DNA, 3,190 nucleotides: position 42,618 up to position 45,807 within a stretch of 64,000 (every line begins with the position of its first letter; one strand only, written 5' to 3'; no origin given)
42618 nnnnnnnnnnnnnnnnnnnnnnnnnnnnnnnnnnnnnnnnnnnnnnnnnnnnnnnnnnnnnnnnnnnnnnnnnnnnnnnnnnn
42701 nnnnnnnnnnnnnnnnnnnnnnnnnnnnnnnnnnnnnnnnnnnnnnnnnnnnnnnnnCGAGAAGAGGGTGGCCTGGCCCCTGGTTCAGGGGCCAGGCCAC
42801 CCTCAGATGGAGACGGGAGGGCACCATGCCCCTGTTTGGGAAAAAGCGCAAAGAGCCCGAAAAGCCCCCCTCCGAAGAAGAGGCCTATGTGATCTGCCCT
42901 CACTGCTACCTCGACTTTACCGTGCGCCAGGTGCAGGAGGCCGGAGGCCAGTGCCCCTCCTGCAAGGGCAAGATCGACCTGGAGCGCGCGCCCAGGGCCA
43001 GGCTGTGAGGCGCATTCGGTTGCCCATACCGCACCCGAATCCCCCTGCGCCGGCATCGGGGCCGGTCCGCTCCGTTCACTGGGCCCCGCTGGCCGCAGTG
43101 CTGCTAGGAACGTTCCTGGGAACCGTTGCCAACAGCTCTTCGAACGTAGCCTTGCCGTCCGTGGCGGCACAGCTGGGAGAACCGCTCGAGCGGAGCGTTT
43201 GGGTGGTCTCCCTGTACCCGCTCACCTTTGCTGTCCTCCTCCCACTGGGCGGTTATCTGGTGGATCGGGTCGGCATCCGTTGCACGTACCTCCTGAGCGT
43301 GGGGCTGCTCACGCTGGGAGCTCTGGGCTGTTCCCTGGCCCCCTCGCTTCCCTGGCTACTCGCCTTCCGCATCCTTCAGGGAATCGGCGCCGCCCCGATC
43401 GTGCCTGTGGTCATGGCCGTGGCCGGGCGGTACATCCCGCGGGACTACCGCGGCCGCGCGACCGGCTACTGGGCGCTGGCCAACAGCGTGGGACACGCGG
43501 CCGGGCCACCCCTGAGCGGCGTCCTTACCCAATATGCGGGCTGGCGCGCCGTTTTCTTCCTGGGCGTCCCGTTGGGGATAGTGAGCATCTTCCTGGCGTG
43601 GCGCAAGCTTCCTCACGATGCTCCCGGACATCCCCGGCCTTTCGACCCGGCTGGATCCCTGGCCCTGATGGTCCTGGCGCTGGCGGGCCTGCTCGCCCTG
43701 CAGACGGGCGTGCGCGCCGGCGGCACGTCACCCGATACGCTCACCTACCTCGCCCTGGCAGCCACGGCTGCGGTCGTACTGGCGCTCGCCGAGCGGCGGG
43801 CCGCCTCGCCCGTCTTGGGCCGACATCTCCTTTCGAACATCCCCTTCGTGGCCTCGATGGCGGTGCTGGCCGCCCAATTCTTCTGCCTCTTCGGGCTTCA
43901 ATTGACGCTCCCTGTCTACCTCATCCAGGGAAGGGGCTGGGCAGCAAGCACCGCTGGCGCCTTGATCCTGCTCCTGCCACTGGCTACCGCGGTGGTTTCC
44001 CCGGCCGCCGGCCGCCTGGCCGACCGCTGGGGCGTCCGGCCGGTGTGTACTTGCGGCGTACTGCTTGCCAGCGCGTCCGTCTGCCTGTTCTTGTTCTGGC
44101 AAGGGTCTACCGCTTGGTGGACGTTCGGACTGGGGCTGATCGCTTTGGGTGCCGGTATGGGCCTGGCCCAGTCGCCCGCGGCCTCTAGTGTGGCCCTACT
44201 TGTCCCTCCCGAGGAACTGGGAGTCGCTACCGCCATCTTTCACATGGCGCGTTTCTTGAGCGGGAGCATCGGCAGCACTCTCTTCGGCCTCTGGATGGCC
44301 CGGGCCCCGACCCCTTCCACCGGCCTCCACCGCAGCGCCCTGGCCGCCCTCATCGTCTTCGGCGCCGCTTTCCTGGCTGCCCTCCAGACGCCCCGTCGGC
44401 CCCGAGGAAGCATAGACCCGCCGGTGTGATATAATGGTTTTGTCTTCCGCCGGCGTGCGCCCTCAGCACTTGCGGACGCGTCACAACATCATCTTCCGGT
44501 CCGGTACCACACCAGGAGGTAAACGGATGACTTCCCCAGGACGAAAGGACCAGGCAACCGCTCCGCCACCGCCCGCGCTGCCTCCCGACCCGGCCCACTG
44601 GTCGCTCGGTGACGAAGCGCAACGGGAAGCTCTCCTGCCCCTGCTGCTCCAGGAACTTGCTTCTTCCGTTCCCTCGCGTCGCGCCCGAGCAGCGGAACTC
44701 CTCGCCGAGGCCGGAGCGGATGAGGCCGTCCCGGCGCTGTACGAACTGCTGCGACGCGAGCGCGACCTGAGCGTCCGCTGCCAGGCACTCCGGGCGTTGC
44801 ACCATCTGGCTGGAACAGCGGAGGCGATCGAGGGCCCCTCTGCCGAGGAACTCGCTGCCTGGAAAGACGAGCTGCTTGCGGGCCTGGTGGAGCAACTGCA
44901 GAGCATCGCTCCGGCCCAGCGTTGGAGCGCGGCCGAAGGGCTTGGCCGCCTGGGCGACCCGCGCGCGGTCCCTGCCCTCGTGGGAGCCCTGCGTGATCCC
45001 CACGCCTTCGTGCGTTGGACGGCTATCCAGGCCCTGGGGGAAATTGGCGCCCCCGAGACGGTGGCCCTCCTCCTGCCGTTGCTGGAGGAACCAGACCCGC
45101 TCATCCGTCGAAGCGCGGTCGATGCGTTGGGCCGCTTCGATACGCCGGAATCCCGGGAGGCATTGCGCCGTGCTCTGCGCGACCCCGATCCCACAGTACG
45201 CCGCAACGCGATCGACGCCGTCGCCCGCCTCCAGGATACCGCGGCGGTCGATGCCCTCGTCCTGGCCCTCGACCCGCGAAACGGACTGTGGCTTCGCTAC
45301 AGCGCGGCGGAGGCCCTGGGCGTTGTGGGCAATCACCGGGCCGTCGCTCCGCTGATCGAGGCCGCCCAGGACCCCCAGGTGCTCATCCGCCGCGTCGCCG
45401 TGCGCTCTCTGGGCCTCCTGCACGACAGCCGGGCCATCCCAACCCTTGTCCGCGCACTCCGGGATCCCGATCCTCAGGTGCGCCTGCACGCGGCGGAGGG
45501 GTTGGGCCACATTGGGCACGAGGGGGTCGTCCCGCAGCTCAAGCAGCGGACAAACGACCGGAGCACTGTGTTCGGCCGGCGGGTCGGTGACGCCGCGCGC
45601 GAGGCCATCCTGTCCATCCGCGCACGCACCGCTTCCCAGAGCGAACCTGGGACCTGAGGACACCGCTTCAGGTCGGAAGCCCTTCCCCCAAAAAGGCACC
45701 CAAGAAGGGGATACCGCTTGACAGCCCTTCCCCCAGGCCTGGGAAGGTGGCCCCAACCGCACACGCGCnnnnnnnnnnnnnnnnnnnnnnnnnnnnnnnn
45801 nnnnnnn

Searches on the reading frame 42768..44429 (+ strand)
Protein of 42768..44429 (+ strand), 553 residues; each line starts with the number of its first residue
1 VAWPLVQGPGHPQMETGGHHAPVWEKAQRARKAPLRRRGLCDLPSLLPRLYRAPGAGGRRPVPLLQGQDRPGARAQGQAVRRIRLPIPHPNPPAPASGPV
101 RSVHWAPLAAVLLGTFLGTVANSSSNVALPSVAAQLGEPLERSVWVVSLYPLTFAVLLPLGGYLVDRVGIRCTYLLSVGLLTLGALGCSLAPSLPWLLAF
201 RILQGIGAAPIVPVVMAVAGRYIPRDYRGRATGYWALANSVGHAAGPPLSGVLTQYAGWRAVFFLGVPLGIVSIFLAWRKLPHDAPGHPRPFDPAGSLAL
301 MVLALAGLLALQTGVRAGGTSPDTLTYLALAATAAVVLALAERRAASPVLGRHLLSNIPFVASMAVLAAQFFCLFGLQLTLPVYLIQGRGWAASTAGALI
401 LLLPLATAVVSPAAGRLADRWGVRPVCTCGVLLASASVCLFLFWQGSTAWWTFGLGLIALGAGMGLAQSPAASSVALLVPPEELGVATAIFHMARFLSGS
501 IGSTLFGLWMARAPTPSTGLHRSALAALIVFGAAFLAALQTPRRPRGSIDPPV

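Call 3: search_protein_families(library=pfam, proteins=[window:42768-44429:+])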
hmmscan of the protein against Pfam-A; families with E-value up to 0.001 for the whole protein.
window:42768-44429:+ (553 aa): 2 families
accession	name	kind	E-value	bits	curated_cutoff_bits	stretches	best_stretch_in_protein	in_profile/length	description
PF07690.21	MFS_1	-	9.4e-74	248.8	33.4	2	111-502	1-346/347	Major Facilitator Superfamily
PF00083.30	Sugar_tr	-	2.3e-07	30.5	22.3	1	141-277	46-188/452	Sugar (and other) transporter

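Call 4: search_protein_families(library=ncbifam, proteins=[window:42768-44429:+])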
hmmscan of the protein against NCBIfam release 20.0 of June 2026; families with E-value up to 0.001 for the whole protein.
window:42768-44429:+ (553 aa): 60 families (the best 25 are shown)
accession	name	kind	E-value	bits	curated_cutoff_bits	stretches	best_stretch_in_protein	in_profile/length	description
TIGR00711.1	efflux_EmrB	subfamily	2.5e-63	214.5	230.2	1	109-508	5-406/485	DHA2 family efflux MFS transporter permease subunit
NF007799.0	PRK10504.1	subfamily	2.1e-40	139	426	1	102-513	7-416/471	multidrug transporter subunit MdtD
NF011571.1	PRK14995.1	subfamily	2.1e-36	125.7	701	1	105-518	5-419/493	SmvA family efflux MFS transporter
NF000218.1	FexA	exception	5.6e-36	124.2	900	1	113-538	28-457/475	chloramphenicol/florfenicol efflux MFS transporter FexA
NF000391.1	EmrB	exception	6.8e-35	120.7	925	1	110-513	15-422/501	multidrug efflux MFS transporter permease subunit EmrB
NF040856.1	FexB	exception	9.7e-34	116.9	950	1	113-509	21-419/469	chloramphenicol/florfenicol efflux MFS transporter FexB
NF000025.1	MFS_efflux_tcmA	exception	1.1e-26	93.7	999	1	94-512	15-433/538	tetracenomycin C efflux MFS transporter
NF033896.2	MFS_LfrA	equivalog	9.8e-26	90.4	825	1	101-507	15-421/504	efflux MFS transporter LfrA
NF012175.1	tet_MFS_L_K_45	equivalog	1.5e-25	89.9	650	1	116-507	10-391/444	Tet(L)/Tet(K)/Tet(45) family tetracycline efflux MFS transporter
NF012185.0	tet_MFS_L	exception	1.5e-24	86.8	925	1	115-507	23-405/457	tetracycline efflux MFS transporter Tet(L)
TIGR00880.1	2_A_01_02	superfamily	8.8e-24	84.2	131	2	146-282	3-139/141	multidrug resistance protein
NF012184.0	tet_MFS_45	exception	9.6e-24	84.1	975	1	115-507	23-405/458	tetracycline efflux MFS transporter Tet(45)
NF000095.1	tet_MFS_OtrB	exception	1.7e-23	83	999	1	108-510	28-438/563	oxytetracycline resistance efflux MFS transporter OtrB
NF000009.1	tet_MFS_Tcr3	exception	2.9e-23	82.2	1000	1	107-506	32-438/512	tetracycline efflux MFS transporter Tcr3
NF040895.2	MFS_effux_SdrM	equivalog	3.4e-22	79.2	550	1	109-511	9-405/441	multidrug efflux MFS transporter SdrM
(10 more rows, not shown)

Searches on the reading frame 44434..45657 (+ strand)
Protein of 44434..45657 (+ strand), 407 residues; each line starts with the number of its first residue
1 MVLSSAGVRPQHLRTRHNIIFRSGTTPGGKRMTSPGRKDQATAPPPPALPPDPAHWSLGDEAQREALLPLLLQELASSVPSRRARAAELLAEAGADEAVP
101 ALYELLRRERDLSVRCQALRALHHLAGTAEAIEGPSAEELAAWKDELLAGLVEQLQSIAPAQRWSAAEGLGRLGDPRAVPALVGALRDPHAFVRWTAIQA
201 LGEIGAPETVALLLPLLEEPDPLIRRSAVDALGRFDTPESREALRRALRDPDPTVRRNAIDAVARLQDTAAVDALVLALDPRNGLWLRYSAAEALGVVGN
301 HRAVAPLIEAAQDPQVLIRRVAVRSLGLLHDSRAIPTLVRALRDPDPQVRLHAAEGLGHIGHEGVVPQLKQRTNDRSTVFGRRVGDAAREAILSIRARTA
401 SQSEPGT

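Call 3: search_protein_families(library=pfam, proteins=[window:44434-45657:+])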
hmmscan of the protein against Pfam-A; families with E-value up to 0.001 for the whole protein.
window:44434-45657:+ (407 aa): 12 families
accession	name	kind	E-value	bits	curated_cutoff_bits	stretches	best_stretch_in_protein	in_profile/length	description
PF13646.12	HEAT_2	-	6.8e-58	193.4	27.7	4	211-296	2-88/88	HEAT repeats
PF03130.22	HEAT_PBS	-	1.6e-36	121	20.9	3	163-188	2-27/27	PBS lyase HEAT-like repeat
PF02985.28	HEAT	-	1.2e-31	106.2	23.5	2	335-360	2-27/31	HEAT repeat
PF13513.12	HEAT_EZ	-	4e-20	72.3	27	1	162-204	3-55/55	HEAT-like repeat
PF00514.29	Arm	-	1.3e-16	60.4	20.6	1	98-126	13-40/41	Armadillo/beta-catenin-like repeat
PF12717.13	Cnd1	-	1.6e-10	41.7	26.4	0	241-269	23-51/162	non-SMC mitotic condensation complex subunit 1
PF01602.26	Adaptin_N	-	3e-08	33.1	37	0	217-268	88-143/524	Adaptin N terminal region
PF25767.1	ARM_TBCD_2nd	-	1.3e-06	28.4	29.7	0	145-173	76-104/245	Tubulin-specific chaperone D-like, ARM repeats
PF11838.14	ERAP1_C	-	2e-05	24.6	38.2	1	97-263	58-238/318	ERAP1-like C-terminal domain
PF24714.1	TOR1L1_N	-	8.2e-05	22.5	43.3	0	330-370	79-118/281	TORTIFOLIA1 N-terminal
PF21581.3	SCD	-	0.00034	21.3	27.5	0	247-269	38-60/75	Stromalin conservative domain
PF13251.12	DUF4042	-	0.00055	20.1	27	0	244-319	45-121/182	Domain of unknown function (DUF4042)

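Call 4: search_protein_families(library=ncbifam, proteins=[window:44434-45657:+])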
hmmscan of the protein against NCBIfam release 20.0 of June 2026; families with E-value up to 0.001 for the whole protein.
window:44434-45657:+ (407 aa): 8 families
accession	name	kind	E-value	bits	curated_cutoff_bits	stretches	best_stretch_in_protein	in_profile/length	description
NF045915.1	PhycobilmeDegNblB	equivalog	9.9e-39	133.1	300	2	227-378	54-206/214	phycobilisome degradation protein NblB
NF058502.1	phyc_lyase_CpcE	equivalog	1.6e-27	96.7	330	3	163-219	59-115/260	C-phycocyanin alpha-cysteine-84 phycocyanobilin lyase subunit CpcE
NF010374.0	PRK13800.1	equivalog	1.9e-15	56.2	1196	2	239-358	776-896/898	fumarate reductase/succinate dehydrogenase flavoprotein subunit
NF058505.1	phyc_lyase_CpeY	equivalog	5.8e-14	51.5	600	1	163-279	69-187/419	C-phycoerythrin alpha-cysteine-82 phycoerythrobilin lyase CpeY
NF058515.1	phyc_lyase_CpcF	equivalog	2.8e-13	49.9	220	2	308-371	7-68/200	C-phycocyanin alpha-cysteine-84 phycocyanobilin lyase subunit CpcF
NF045662.1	DVU0298_fam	equivalog_domain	2.9e-12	46.6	75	0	333-378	145-190/213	DVU0298 family protein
NF007244.0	PRK09687.1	equivalog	6.5e-12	45.3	275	1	191-276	143-231/285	putative lyase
TIGR02270.1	TIGR02270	subfamily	3e-11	43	206.8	1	140-358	79-292/410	TIGR02270 family protein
